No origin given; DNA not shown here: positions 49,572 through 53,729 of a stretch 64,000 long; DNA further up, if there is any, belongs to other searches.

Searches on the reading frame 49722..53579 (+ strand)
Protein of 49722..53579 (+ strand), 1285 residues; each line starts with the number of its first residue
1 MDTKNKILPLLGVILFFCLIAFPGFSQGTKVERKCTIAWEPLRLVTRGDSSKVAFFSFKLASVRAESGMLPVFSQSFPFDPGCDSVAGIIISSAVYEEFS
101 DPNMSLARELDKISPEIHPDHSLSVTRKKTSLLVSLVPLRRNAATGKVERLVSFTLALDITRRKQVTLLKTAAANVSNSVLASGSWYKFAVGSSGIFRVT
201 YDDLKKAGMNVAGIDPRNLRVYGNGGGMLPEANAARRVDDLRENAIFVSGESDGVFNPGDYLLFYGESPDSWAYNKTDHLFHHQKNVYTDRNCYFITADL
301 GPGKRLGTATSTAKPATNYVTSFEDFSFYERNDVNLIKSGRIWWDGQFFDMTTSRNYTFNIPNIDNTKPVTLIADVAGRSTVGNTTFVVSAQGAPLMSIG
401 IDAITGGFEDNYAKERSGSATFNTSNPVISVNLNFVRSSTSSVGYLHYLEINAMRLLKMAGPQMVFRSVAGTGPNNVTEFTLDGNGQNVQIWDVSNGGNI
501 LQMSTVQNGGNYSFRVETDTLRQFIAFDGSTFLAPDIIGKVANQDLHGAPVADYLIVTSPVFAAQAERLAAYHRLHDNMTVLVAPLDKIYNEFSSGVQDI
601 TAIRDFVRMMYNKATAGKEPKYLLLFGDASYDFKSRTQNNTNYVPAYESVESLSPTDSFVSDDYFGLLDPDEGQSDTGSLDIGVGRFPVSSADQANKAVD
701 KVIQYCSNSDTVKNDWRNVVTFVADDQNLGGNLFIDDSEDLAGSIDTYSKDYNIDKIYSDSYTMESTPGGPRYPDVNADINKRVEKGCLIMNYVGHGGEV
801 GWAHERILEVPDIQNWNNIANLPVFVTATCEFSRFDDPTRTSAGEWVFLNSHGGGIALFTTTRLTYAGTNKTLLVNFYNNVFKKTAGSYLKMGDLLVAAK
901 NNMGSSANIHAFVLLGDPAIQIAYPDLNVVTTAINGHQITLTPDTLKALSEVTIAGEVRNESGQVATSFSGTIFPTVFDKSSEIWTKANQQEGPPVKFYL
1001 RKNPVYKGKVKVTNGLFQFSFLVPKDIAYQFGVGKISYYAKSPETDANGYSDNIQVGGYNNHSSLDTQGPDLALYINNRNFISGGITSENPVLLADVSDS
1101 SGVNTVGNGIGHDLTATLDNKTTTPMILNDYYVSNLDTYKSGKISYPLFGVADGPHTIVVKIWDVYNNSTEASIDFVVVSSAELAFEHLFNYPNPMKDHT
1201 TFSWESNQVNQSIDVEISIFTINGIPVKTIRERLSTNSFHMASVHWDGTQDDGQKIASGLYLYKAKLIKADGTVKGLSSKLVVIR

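Call 11: search_protein_families(library=pfam, proteins=[window:49722-53579:+], max_evalue=0.001)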
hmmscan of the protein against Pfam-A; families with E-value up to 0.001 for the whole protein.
window:49722-53579:+ (1285 aa): 2 families
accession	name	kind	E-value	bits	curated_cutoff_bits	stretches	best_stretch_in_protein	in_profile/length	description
PF01364.23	Peptidase_C25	-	5.8e-110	368.5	23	1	554-921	1-373/374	Peptidase family C25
PF13860.13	FlgD_ig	-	5.1e-05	23.6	27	1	1200-1267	10-75/79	FlgD Ig-like domain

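Call 72: search_protein_families(library=ncbifam, proteins=[window:49722-53579:+], max_evalue=0.001)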
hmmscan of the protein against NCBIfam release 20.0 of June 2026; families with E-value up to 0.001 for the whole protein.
window:49722-53579:+ (1285 aa): 3 families
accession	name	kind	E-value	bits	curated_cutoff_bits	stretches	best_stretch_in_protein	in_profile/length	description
NF033707.1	T9SS_sortase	equivalog_domain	0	1335.1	420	1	180-1283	1-1094/1095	type IX secretion system sortase PorU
NF052324.1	PorU_rel_Nterm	equivalog_domain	8.4e-65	219.4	450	1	183-964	29-809/879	putative type IX secretion system sortase PorU2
NF052318.1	T9SS_sortase_N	equivalog_domain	6.8e-12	45.7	40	1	14-156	6-139/140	type IX secretion system sortase PorU, long form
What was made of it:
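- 48533..58356 (.): T9SS attachment machinery in the same window: PorP/SprF (48533-49525, -), two tandem PorU sortases (49722-53579 and 53590-57021, +), PorV (57127-58356, +). calls 11, 72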
